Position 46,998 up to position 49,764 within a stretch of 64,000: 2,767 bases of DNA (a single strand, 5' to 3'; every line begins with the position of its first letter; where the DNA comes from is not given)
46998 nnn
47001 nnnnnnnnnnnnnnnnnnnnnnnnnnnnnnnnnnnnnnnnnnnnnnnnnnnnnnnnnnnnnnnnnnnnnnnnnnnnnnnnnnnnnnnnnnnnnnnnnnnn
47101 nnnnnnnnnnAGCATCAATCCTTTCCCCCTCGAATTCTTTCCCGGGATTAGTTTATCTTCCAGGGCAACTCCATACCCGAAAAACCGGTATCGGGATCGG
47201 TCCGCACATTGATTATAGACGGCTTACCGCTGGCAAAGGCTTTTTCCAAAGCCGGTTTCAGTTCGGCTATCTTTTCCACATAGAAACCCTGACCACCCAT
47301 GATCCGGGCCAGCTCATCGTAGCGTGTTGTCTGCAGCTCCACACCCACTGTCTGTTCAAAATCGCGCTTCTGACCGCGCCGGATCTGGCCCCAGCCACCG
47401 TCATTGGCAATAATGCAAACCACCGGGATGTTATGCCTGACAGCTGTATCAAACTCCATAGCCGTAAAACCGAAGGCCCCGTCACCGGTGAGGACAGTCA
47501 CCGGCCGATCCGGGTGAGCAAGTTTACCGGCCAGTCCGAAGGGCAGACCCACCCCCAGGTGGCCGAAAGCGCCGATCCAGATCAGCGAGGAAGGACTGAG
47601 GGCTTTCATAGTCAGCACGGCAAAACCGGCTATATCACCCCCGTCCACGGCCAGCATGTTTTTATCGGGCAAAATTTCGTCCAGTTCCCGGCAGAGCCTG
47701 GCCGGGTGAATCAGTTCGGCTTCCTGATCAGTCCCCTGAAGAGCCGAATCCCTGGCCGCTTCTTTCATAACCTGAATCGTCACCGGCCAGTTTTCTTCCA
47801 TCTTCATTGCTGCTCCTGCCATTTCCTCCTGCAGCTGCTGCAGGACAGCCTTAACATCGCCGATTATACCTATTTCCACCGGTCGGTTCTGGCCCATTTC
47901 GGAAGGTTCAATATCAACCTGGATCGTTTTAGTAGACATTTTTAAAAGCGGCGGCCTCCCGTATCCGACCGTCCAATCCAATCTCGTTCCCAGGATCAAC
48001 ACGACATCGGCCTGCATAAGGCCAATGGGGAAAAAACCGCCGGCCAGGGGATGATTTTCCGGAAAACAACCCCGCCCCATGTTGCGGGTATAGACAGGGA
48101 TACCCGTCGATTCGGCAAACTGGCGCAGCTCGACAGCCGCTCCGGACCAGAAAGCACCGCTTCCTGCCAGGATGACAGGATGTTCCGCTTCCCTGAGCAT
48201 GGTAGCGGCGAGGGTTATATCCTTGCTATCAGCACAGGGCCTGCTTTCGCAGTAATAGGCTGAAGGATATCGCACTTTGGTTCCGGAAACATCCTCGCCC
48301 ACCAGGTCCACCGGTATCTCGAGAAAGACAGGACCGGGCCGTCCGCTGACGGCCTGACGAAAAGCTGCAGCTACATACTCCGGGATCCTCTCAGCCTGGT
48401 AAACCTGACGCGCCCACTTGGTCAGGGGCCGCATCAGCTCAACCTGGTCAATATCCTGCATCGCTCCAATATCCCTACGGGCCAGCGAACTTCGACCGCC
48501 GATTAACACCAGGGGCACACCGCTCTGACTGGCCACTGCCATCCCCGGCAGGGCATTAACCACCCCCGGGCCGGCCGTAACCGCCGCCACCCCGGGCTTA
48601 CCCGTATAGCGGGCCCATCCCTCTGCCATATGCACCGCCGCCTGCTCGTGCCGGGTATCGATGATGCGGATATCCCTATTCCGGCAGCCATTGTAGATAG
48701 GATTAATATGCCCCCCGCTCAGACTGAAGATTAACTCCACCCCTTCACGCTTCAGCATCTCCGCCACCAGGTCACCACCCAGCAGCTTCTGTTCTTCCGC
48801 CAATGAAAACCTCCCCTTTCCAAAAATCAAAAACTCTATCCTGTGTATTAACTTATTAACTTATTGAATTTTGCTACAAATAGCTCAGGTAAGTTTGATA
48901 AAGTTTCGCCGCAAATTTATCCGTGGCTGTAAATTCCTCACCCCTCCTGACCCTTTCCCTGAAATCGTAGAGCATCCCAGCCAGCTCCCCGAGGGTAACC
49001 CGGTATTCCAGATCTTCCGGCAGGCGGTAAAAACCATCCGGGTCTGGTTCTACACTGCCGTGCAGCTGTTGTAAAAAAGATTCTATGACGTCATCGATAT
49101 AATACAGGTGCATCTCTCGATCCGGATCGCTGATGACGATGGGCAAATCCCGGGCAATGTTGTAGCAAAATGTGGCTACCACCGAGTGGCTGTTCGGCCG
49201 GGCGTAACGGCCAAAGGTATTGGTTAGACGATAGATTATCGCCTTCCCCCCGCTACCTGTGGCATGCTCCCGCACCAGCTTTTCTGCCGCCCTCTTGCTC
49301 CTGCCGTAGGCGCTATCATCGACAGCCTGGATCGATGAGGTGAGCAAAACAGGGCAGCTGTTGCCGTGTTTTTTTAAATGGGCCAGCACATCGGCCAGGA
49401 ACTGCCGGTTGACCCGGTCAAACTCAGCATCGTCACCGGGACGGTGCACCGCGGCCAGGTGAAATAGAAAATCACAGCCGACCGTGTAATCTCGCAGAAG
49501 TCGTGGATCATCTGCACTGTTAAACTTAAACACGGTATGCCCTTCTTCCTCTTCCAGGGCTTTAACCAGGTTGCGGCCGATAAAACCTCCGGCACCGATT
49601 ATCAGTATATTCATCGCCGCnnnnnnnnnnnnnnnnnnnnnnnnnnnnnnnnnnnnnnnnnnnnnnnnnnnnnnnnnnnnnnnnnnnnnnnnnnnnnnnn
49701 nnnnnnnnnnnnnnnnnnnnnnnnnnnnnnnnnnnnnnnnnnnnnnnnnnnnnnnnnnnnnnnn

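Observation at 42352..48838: Metabolic-looking module embedded in the glycan locus, bracketed by junction elements 5 and 6: a YerE/YerF-like branched-sugar route is possible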

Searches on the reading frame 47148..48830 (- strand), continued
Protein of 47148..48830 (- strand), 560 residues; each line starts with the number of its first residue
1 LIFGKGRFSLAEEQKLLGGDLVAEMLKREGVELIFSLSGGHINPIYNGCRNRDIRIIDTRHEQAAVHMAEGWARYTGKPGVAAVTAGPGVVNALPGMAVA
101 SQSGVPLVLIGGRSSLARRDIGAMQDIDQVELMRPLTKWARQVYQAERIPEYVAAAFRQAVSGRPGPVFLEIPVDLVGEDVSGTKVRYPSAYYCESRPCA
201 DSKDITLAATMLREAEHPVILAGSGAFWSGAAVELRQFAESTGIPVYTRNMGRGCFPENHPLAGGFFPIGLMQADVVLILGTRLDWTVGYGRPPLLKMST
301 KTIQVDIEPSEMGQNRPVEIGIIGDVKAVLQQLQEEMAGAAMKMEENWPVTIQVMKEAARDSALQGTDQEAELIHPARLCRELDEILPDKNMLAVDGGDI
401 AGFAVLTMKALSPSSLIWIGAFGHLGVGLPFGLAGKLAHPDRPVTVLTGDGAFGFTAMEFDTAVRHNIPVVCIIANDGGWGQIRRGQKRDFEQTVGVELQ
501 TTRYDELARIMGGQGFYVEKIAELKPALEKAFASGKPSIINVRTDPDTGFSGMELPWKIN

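Call 49: search_protein_families(library=pfam, proteins=[L027:7543-8211:+, L064:9848-12388:-, L013:3575-4333:+, L035:11717-12967:+, L056:5268-6431:-, L072:9543-9950:+, L038:3860-4711:-, L074:9962-11230:+, L074:11259-12203:+, L012:10540-12036:+], max_evalue=0.00001)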
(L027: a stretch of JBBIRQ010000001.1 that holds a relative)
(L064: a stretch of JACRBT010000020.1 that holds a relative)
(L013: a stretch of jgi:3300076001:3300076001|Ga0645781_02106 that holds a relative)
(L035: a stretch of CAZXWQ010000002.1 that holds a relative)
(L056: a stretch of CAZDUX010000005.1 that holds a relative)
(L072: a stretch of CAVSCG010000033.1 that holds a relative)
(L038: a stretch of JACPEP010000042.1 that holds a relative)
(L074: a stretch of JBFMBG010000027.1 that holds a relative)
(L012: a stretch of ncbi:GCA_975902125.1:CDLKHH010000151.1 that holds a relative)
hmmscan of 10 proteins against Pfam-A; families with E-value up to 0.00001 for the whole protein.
L027:7543-8211:+ (222 aa): 1 family
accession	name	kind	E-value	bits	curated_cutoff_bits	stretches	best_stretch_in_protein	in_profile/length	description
PF00440.29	TetR_N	-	1.1e-12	47.9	24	1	17-61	1-45/47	Bacterial regulatory proteins, tetR family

L064:9848-12388:- (846 aa): 0 families

L013:3575-4333:+ (252 aa): 3 families
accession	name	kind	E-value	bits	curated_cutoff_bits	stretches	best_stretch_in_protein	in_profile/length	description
PF00005.33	ABC_tran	-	3.7e-29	102.5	25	1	21-164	1-137/137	ABC transporter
PF13304.12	AAA_21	-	1.4e-12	48.8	27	1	125-180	227-285/304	AAA domain, putative AbiEii toxin, Type IV TA system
PF02463.25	SMC_N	-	1.4e-07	31.7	40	0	134-196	135-202/220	RecF/RecN/SMC N terminal domain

L035:11717-12967:+ (416 aa): 1 family
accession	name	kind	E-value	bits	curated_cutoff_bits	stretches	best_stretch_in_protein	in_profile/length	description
PF02515.22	CoA_transf_3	-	4.1e-85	286.5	23.3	1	10-392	3-366/366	CoA-transferase family III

L056:5268-6431:- (387 aa): 3 families
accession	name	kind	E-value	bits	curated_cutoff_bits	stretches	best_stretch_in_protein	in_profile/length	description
PF02770.24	Acyl-CoA_dh_M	-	5.7e-25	87.7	33.3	1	125-219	1-97/97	Acyl-CoA dehydrogenase, middle domain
PF00441.29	Acyl-CoA_dh_1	-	1.2e-21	77.8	22.4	1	231-381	1-149/150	Acyl-CoA dehydrogenase, C-terminal domain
PF02771.21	Acyl-CoA_dh_N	-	3.3e-21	76.2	22.9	1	6-121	1-113/113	Acyl-CoA dehydrogenase, N-terminal domain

L072:9543-9950:+ (135 aa): 0 families

L038:3860-4711:- (283 aa): 6 families
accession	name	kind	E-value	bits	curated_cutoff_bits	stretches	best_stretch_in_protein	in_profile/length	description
PF04321.23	RmlD_sub_bind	-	2.5e-83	279.9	27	1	1-276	1-284/287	RmlD substrate binding domain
PF01370.27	Epimerase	-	9.8e-25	87.8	20.9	1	3-191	1-221/240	NAD dependent epimerase/dehydratase family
PF16363.11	GDP_Man_Dehyd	-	5.7e-17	62.6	27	1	35-141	60-171/332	GDP-mannose 4,6 dehydratase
PF02719.21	Polysacc_synt_2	-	2.4e-10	40.5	20.2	1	38-138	66-153/293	Polysaccharide biosynthesis protein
PF01073.25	3Beta_HSD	-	1.9e-08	34.1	22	1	31-190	49-224/280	3-beta hydroxysteroid dehydrogenase/isomerase family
PF07993.18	NAD_binding_4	-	3.3e-08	33.5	20.1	1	15-149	54-207/258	Male sterility protein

L074:9962-11230:+ (422 aa): 3 families
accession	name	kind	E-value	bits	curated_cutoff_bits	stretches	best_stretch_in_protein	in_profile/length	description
PF07690.21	MFS_1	-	4.4e-43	148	33.4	2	24-244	2-228/347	Major Facilitator Superfamily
PF00083.30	Sugar_tr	-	4.8e-25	88.8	22.3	2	21-206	4-205/452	Sugar (and other) transporter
PF12832.13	MFS_1_like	-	1.4e-11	44.5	25.2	0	44-150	239-346/373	MFS_1 like family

L074:11259-12203:+ (314 aa): 3 families
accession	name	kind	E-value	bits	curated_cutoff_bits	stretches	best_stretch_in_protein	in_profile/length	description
PF02737.24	3HCDH_N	-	9.5e-50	169.4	22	1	7-182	1-177/180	3-hydroxyacyl-CoA dehydrogenase, NAD binding domain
PF00725.27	3HCDH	-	1.9e-21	76.8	22.1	1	188-286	1-97/97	3-hydroxyacyl-CoA dehydrogenase, C-terminal domain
PF03446.21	NAD_binding_2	-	1.1e-07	32.4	21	1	7-122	1-95/161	NAD binding domain of 6-phosphogluconate dehydrogenase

L012:10540-12036:+ (498 aa): 2 families
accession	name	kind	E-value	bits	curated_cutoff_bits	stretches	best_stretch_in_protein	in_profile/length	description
PF01546.33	Peptidase_M20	-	4.4e-31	108.8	24.6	1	124-488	3-202/206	Peptidase family M20/M25/M40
PF07687.19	M20_dimer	-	1.5e-14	54.3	21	1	233-393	1-105/107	Peptidase dimerisation domain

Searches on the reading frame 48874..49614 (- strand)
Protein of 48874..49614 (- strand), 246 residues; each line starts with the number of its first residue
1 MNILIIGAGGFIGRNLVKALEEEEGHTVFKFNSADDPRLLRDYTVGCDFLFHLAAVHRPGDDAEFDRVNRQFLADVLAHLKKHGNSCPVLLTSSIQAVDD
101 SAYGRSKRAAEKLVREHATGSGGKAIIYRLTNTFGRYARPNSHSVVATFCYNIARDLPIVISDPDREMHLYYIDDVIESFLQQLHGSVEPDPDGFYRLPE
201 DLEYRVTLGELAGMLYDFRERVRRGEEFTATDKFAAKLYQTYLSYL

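Call 3: search_protein_families(library=pfam, proteins=[window:48874-49614:-])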
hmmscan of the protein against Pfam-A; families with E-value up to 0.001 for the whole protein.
window:48874-49614:- (246 aa): 6 families
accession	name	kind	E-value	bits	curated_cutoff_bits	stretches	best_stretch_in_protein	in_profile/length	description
PF01370.27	Epimerase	-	1.9e-16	60.7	20.9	1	3-182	1-223/240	NAD dependent epimerase/dehydratase family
PF04321.23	RmlD_sub_bind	-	4.2e-06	26.5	27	0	1-67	1-71/287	RmlD substrate binding domain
PF02719.21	Polysacc_synt_2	-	3.7e-05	23.5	20.2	0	88-172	122-205/293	Polysaccharide biosynthesis protein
PF07993.18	NAD_binding_4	-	6.4e-05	22.7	20.1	0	101-135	175-209/258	Male sterility protein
PF16363.11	GDP_Man_Dehyd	-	0.00012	22.1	27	0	100-182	150-235/332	GDP-mannose 4,6 dehydratase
PF01073.25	3Beta_HSD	-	0.00098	18.7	22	0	4-38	1-36/280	3-beta hydroxysteroid dehydrogenase/isomerase family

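Call 4: search_protein_families(library=ncbifam, proteins=[window:48874-49614:-])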
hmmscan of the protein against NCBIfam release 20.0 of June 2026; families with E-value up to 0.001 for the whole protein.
window:48874-49614:- (246 aa): 10 families
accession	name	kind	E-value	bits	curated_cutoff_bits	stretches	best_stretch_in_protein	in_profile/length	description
NF047837.1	UDPAcbARedWbcJ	equivalog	7.2e-63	212.7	500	1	1-246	1-242/372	UDP-2-acetamido-2,6-beta-L-arabino-hexul-4-ose reductase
TIGR03466.1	HpnA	hypoth_equivalog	7.7e-06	25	367.65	0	2-28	2-27/327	hopanoid-associated sugar epimerase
NF043036.1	ErythonDh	equivalog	9.8e-06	25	325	0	1-25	1-25/321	D-erythronate dehydrogenase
TIGR01181.1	dTDP_gluc_dehyt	equivalog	1.4e-05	24.4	365.1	0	99-168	147-214/321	dTDP-glucose 4,6-dehydratase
TIGR01746.1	Thioester-redct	subfamily_domain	3.3e-05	23.3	213.35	0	90-200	150-263/371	thioester reductase domain-containing protein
TIGR04180.1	EDH_00030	hypoth_equivalog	0.00016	20.9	475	0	96-182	138-223/297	NAD-dependent 4,6-dehydratase LegB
TIGR01179.1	galE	equivalog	0.00037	19.4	262.3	0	93-135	135-178/332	UDP-glucose 4-epimerase GalE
NF042422.1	oxyalk_red_OleD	equivalog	0.0004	19.9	580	0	1-39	1-38/329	2-alkyl-3-oxoalkanoate reductase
TIGR01214.1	rmlD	equivalog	0.0007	18.8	224.05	0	3-56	2-60/285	dTDP-4-dehydrorhamnose reductase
NF007582.0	PRK10217.1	equivalog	0.00084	18.5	698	0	2-81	3-82/355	dTDP-glucose 4,6-dehydratase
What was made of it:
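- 48874..49614 (-): Short FnlB/WbcJ-like UDP-2-acetamido-2,6-dideoxy-hexul-4-ose reductase (SDR domain only, 246 aa). It is a flanking glycan gene, not part of the block. NF047837 at 212.7 bits (below its cutoff of 500), matching profile positions 1-242 of 372 (call 4).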

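Call 62: find_homologous_proteins(query=window:48874-49614:-)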
Query window:48874-49614:- (246 aa): 7990 proteins with E <= 0.001 among 8000 candidates; the best 120 are listed.
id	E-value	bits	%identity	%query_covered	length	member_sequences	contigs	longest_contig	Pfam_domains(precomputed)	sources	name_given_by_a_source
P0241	4.0e-162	556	100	100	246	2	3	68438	PF04321.24,PF01370.28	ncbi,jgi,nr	ncbi:MAG: hypothetical protein AVO34_07365 [Firmicutes bacterium ML8_F2]|jgi:UDP-2-acetamido-2,6-bet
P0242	4.7e-134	464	83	100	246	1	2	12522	PF04321.24,PF16363.12,PF02719.22,PF07993.19,PF01370.28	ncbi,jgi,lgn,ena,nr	ncbi:MAG TPA: NAD-dependent epimerase/dehydratase family protein [Firmicutes bacterium]|nr:NAD-depen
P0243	1.5e-133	462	82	100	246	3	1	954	PF04321.24,PF16363.12,PF02719.22,PF07993.19,PF01370.28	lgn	-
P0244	7.2e-96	339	63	100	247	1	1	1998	PF04321.24,PF16363.12,PF02719.22,PF07993.19,PF01370.28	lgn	-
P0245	2.7e-90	320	58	100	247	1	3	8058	PF04321.24,PF16363.12,PF02719.22,PF07993.19,PF01370.28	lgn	-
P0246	5.1e-90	320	58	100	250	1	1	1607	PF04321.24,PF16363.12,PF02719.22,PF07993.19,PF01370.28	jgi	-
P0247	6.3e-90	319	59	100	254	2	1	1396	PF04321.24,PF16363.12,PF02719.22,PF07993.19,PF01370.28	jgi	jgi:UDP-2-acetamido-2,6-beta-L-arabino-hexul-4-ose reductase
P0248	1.8e-89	318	60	100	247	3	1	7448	PF04321.24,PF16363.12,PF07993.19,PF01370.28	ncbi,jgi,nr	ncbi:MAG: NAD-dependent epimerase/dehydratase family protein [Firmicutes bacterium]|nr:NAD-dependent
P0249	7.9e-89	316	60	100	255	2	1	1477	PF04321.24,PF16363.12,PF07993.19,PF01370.28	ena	-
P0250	2.8e-88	314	59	100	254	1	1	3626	PF04321.24,PF16363.12,PF07993.19,PF01370.28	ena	-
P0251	1.1e-87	312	57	100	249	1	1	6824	PF04321.24,PF16363.12,PF02719.22,PF07993.19,PF01370.28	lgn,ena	-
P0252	1.8e-87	311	57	100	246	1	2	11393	PF04321.24,PF16363.12,PF07993.19,PF01370.28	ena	-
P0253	1.9e-87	311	57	100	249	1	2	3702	PF04321.24,PF16363.12,PF02719.22,PF07993.19,PF01370.28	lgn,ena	-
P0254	9.2e-87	309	59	100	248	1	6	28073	PF04321.24,PF16363.12,PF02719.22,PF07993.19,PF01370.28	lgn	-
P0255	9.8e-87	309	57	100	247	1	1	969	PF16363.12,PF02719.22,PF07993.19,PF01370.28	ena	-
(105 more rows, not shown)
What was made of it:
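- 48874..49614 (-): 119 of the 120 best homologs are 243-264 aa (call 62).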

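Call 72: find_encoding_contigs(protein=P0254, flank=8000, max_places=2)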
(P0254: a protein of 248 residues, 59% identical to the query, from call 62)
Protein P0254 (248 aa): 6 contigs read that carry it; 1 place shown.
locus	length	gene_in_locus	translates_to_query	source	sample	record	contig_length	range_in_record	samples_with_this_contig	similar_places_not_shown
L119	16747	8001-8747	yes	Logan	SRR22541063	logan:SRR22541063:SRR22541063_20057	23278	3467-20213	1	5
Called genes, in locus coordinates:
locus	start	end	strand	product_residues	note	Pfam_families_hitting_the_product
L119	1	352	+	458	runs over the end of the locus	PF00070:Pyr_redox (faint), PF03721:UDPG_MGDP_dh_N, PF00984:UDPG_MGDP_dh, PF03720:UDPG_MGDP_dh_C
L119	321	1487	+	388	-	PF20706:GT4-conflict, PF13439:Glyco_transf_4, PF13477:Glyco_trans_4_2 (weak), PF13579:Glyco_trans_4_4, PF00534:Glycos_transf_1, PF13692:Glyco_trans_1_4, PF13524:Glyco_trans_1_2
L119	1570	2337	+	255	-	PF00483:NTP_transferase, PF12804:NTP_transf_3 (weak)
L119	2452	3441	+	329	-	PF04321:RmlD_sub_bind, PF05368:NmrA (weak), PF01073:3Beta_HSD, PF01370:Epimerase, PF02719:Polysacc_synt_2, PF07993:NAD_binding_4, PF08659:KR, PF16363:GDP_Man_Dehyd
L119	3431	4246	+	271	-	PF00535:Glycos_transf_2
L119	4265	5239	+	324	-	PF00535:Glycos_transf_2, PF13641:Glyco_tranf_2_3 (weak)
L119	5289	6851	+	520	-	PF01943:Polysacc_synt, PF13440:Polysacc_synt_3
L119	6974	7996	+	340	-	PF01073:3Beta_HSD, PF01370:Epimerase, PF02719:Polysacc_synt_2, PF04321:RmlD_sub_bind (weak), PF05368:NmrA, PF13460:NAD_binding_10, PF16363:GDP_Man_Dehyd, PF08485:Polysacc_syn_2C, +1 more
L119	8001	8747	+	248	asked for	PF01370:Epimerase, PF02719:Polysacc_synt_2 (faint), PF04321:RmlD_sub_bind (faint), PF07993:NAD_binding_4 (faint), PF16363:GDP_Man_Dehyd (faint)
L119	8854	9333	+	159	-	-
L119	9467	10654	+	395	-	PF00534:Glycos_transf_1 (weak), PF13692:Glyco_trans_1_4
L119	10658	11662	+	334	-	PF00535:Glycos_transf_2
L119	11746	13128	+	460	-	PF02397:Bac_transf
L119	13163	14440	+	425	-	PF01593:Amino_oxidase, PF13450:NAD_binding_8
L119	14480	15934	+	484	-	PF03816:LytR_cpsA_psr, PF03793:PASTA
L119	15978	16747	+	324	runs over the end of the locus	PF03816:LytR_cpsA_psr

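Call 73: find_encoding_contigs(protein=P0248, flank=8000, max_places=2)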
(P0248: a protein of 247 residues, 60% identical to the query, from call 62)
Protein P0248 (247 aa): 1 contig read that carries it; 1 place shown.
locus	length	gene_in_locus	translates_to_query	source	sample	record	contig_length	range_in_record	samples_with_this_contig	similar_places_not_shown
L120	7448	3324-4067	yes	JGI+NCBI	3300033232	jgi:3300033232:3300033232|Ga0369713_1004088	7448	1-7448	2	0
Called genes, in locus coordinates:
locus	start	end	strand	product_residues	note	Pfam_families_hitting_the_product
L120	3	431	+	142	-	PF16363:GDP_Man_Dehyd (weak)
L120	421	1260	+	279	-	PF00535:Glycos_transf_2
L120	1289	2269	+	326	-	PF00535:Glycos_transf_2, PF10111:Glyco_tranf_2_2 (weak), PF13506:Glyco_transf_21 (weak), PF13641:Glyco_tranf_2_3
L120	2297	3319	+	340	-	PF01073:3Beta_HSD, PF01370:Epimerase, PF02719:Polysacc_synt_2, PF04321:RmlD_sub_bind (weak), PF05368:NmrA, PF13460:NAD_binding_10, PF16363:GDP_Man_Dehyd, PF08485:Polysacc_syn_2C, +1 more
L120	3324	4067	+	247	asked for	PF01370:Epimerase, PF04321:RmlD_sub_bind (faint), PF07993:NAD_binding_4 (faint), PF16363:GDP_Man_Dehyd (faint)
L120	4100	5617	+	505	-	PF01943:Polysacc_synt, PF13440:Polysacc_synt_3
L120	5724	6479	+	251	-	PF12728:HTH_17 (weak), PF05685:Uma2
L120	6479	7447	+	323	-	?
